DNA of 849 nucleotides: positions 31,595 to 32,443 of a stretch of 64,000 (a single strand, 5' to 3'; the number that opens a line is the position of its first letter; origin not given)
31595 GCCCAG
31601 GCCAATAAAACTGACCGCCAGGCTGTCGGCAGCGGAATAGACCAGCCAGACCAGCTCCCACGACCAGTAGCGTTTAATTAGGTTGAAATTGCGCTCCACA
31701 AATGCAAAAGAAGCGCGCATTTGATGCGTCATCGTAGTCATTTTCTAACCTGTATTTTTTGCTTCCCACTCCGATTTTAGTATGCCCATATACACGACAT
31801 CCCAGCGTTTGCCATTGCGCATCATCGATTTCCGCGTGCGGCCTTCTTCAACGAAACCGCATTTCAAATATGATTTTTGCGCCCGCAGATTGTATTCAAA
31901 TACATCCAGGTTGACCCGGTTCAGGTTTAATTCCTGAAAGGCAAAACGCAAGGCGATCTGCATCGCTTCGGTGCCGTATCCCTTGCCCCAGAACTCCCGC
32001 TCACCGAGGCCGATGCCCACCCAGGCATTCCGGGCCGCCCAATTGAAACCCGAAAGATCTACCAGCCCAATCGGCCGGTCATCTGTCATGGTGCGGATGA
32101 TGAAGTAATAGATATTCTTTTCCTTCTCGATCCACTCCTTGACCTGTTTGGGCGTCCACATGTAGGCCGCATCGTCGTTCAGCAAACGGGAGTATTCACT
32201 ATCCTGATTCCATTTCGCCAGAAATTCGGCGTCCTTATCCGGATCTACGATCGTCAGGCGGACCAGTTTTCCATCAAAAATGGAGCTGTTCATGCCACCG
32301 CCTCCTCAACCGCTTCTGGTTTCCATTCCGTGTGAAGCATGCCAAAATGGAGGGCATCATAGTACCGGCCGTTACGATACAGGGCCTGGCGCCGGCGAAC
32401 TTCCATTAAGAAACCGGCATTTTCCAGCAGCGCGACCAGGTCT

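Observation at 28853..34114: Tightly coupled ABC-2 exporter plus four GNAT acetyltransferases: candidate acetylate-and-export module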

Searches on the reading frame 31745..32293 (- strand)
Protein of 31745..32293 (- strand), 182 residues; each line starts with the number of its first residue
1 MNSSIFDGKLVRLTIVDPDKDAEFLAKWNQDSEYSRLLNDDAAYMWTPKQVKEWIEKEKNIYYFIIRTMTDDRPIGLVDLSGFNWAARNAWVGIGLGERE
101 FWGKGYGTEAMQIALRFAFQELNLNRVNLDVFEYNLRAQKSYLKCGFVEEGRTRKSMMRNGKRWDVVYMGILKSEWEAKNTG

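Call 3: search_protein_families(library=pfam, proteins=[window:31745-32293:-], max_evalue=0.01)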
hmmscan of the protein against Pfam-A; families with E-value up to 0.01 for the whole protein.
window:31745-32293:- (182 aa): 5 families
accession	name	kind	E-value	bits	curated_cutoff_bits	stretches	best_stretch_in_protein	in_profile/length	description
PF13302.13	Acetyltransf_3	-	4.9e-22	79.6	25.4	1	12-148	1-138/138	Acetyltransferase (GNAT) domain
PF00583.31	Acetyltransf_1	-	5e-14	53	20.7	1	36-147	6-116/116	Acetyltransferase (GNAT) family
PF13523.12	Acetyltransf_8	-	2.8e-08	33.9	27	1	17-152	1-142/145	Acetyltransferase (GNAT) domain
PF13420.13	Acetyltransf_4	-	1.5e-05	25.5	24.3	1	20-166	7-153/155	Acetyltransferase (GNAT) domain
PF13508.13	Acetyltransf_7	-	0.00068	20.4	27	1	98-149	37-84/84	Acetyltransferase (GNAT) domain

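Call 4: search_protein_families(library=ncbifam, proteins=[window:31745-32293:-], max_evalue=0.01)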
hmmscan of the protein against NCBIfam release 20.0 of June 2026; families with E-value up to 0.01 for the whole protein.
window:31745-32293:- (182 aa): 21 families
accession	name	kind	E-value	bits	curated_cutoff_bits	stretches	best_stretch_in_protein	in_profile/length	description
TIGR03585.1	PseH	equivalog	3e-16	59.9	93.1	1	56-169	46-155/156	UDP-4-amino-4,6-dideoxy-N-acetyl-beta-L-altrosamine N-acetyltransferase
NF011709.0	PRK15130.1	equivalog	5.3e-12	45.9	218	1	64-178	60-171/186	spermidine N1-acetyltransferase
NF033151.0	AAC_6p_A10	exception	5.5e-11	42.8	400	1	96-169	101-174/178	AAC(6')-I family aminoglycoside 6'-N-acetyltransferase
NF008072.0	PRK10809.1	equivalog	1.9e-09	37.5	190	1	53-178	67-192/194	ribosomal protein S5-alanine N-acetyltransferase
NF040503.1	resist_ArsN1a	equivalog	6.5e-09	35.7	170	1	47-169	33-155/159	arsinothricin resistance N-acetyltransferase ArsN1 family A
NF000485.1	TlmB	exception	2.7e-08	33.4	625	1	11-170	8-164/292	bleomycin family antibiotic N-acetyltransferase TlmB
NF033693.0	AAC_6p_Ie_fam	exception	1.3e-07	31.9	340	1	96-169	102-175/179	AAC(6')-Ie family aminoglycoside N-acetyltransferase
NF000507.1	AAC_6p_Ie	exception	3.1e-07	30.6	450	1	96-170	102-176/201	aminoglycoside N-acetyltransferase AAC(6')-Ie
NF000431.1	AAC_6p_Ian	exception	4.5e-07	29.5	400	1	96-169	100-173/190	aminoglycoside N-acetyltransferase AAC(6')-Ian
NF000016.1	AAC_6p_Im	exception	1.1e-06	28.9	350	1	96-169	101-174/178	aminoglycoside N-acetyltransferase AAC(6')-Im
NF007527.0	PRK10140.1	equivalog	9.3e-06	25.6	236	1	102-170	91-159/162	N-acetyltransferase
NF000225.3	AAC_6p_Strep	exception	8.2e-05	22.6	250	1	62-175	39-154/156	aminoglycoside 6'-N-acetyltransferase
NF000360.1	sat4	exception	8.7e-05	22.7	380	1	51-148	63-154/180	streptothricin N-acetyltransferase Sat4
TIGR01575.1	rimI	equivalog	0.00064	19.9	86.4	1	44-155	13-120/132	ribosomal protein S18-alanine N-acetyltransferase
NF012165.0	AAC_6p_set_A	equivalog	0.0011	18.7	280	1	96-151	96-151/177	aminoglycoside 6'-N-acetyltransferase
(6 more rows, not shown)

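Call 29: search_solved_structures(query=window:31745-32293:-, max_evalue=0.00001)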
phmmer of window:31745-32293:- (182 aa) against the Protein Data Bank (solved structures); distinct sequences matched with E-value up to 0.00001: 32.
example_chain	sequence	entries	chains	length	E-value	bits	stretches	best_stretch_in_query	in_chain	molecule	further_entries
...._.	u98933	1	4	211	3e-15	59.5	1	2-177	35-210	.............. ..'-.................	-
1nsl_A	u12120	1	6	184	6.9e-15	58.3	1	41-179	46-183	Probable acetyltransferase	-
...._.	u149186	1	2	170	2.2e-14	56.7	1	24-177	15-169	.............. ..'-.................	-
3owc_A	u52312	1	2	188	8.3e-13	51.5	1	102-181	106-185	Probable acetyltransferase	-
3tth_A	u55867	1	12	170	5.6e-12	48.8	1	61-174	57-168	Spermidine N1-acetyltransferase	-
7kwj_A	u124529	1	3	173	6.4e-12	48.7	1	72-176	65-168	Spermidine N(1)-acetyltransferase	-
6dau_A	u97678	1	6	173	7.1e-12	48.5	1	72-176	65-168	Spermidine N1-acetyltransferase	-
7kwh_A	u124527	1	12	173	7.3e-12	48.5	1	72-176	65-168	Spermidine N(1)-acetyltransferase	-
4ygo_A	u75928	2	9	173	7.4e-12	48.4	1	72-176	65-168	Spermidine n1-acetyltransferase | Spermidine N(1)-acetyltransferase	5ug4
4jjx_A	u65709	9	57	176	7.7e-12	48.4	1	72-176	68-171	Spermidine n1-acetyltransferase | Spermidine N(1)-acetyltransferase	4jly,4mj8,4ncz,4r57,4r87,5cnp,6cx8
8fv0_C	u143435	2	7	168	9.2e-12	48.1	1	70-176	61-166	Diamine N-acetyltransferase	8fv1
4mhd_A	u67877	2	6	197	9.7e-12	48.1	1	72-176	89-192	Spermidine n1-acetyltransferase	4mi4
7kx2_A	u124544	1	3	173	1e-11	48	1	72-176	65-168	Spermidine N(1)-acetyltransferase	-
5ix3_A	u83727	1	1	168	1.3e-11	47.7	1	70-176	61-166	Diamine N-acetyltransferase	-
7kx3_A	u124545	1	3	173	1.9e-11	47.1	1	72-176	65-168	Spermidine N(1)-acetyltransferase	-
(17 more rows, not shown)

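Call 97: search_protein_families(library=padloc, proteins=[window:31745-32293:-], max_evalue=0.001)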
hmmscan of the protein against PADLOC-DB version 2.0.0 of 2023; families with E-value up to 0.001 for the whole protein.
window:31745-32293:- (182 aa): 0 families

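Call 98: search_solved_structures(query=window:31745-32293:-, max_evalue=1e-11, show_alignments=5)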
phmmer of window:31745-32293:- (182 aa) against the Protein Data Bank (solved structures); distinct sequences matched with E-value up to 1e-11: 12.
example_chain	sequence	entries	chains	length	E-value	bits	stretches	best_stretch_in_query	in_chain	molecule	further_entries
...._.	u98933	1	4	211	3e-15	59.5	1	2-177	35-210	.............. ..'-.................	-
1nsl_A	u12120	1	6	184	6.9e-15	58.3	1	41-179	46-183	Probable acetyltransferase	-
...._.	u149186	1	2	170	2.2e-14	56.7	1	24-177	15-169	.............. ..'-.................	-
3owc_A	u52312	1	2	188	8.3e-13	51.5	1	102-181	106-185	Probable acetyltransferase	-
3tth_A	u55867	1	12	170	5.6e-12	48.8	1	61-174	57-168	Spermidine N1-acetyltransferase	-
7kwj_A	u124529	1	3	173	6.4e-12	48.7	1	72-176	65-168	Spermidine N(1)-acetyltransferase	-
6dau_A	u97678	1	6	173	7.1e-12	48.5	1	72-176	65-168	Spermidine N1-acetyltransferase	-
7kwh_A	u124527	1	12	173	7.3e-12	48.5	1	72-176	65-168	Spermidine N(1)-acetyltransferase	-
4ygo_A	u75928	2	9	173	7.4e-12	48.4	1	72-176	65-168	Spermidine n1-acetyltransferase | Spermidine N(1)-acetyltransferase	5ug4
4jjx_A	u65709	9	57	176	7.7e-12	48.4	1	72-176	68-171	Spermidine n1-acetyltransferase | Spermidine N(1)-acetyltransferase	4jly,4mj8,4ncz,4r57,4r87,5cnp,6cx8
8fv0_C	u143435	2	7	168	9.2e-12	48.1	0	70-176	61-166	Diamine N-acetyltransferase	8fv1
4mhd_A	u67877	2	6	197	9.7e-12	48.1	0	72-176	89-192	Spermidine n1-acetyltransferase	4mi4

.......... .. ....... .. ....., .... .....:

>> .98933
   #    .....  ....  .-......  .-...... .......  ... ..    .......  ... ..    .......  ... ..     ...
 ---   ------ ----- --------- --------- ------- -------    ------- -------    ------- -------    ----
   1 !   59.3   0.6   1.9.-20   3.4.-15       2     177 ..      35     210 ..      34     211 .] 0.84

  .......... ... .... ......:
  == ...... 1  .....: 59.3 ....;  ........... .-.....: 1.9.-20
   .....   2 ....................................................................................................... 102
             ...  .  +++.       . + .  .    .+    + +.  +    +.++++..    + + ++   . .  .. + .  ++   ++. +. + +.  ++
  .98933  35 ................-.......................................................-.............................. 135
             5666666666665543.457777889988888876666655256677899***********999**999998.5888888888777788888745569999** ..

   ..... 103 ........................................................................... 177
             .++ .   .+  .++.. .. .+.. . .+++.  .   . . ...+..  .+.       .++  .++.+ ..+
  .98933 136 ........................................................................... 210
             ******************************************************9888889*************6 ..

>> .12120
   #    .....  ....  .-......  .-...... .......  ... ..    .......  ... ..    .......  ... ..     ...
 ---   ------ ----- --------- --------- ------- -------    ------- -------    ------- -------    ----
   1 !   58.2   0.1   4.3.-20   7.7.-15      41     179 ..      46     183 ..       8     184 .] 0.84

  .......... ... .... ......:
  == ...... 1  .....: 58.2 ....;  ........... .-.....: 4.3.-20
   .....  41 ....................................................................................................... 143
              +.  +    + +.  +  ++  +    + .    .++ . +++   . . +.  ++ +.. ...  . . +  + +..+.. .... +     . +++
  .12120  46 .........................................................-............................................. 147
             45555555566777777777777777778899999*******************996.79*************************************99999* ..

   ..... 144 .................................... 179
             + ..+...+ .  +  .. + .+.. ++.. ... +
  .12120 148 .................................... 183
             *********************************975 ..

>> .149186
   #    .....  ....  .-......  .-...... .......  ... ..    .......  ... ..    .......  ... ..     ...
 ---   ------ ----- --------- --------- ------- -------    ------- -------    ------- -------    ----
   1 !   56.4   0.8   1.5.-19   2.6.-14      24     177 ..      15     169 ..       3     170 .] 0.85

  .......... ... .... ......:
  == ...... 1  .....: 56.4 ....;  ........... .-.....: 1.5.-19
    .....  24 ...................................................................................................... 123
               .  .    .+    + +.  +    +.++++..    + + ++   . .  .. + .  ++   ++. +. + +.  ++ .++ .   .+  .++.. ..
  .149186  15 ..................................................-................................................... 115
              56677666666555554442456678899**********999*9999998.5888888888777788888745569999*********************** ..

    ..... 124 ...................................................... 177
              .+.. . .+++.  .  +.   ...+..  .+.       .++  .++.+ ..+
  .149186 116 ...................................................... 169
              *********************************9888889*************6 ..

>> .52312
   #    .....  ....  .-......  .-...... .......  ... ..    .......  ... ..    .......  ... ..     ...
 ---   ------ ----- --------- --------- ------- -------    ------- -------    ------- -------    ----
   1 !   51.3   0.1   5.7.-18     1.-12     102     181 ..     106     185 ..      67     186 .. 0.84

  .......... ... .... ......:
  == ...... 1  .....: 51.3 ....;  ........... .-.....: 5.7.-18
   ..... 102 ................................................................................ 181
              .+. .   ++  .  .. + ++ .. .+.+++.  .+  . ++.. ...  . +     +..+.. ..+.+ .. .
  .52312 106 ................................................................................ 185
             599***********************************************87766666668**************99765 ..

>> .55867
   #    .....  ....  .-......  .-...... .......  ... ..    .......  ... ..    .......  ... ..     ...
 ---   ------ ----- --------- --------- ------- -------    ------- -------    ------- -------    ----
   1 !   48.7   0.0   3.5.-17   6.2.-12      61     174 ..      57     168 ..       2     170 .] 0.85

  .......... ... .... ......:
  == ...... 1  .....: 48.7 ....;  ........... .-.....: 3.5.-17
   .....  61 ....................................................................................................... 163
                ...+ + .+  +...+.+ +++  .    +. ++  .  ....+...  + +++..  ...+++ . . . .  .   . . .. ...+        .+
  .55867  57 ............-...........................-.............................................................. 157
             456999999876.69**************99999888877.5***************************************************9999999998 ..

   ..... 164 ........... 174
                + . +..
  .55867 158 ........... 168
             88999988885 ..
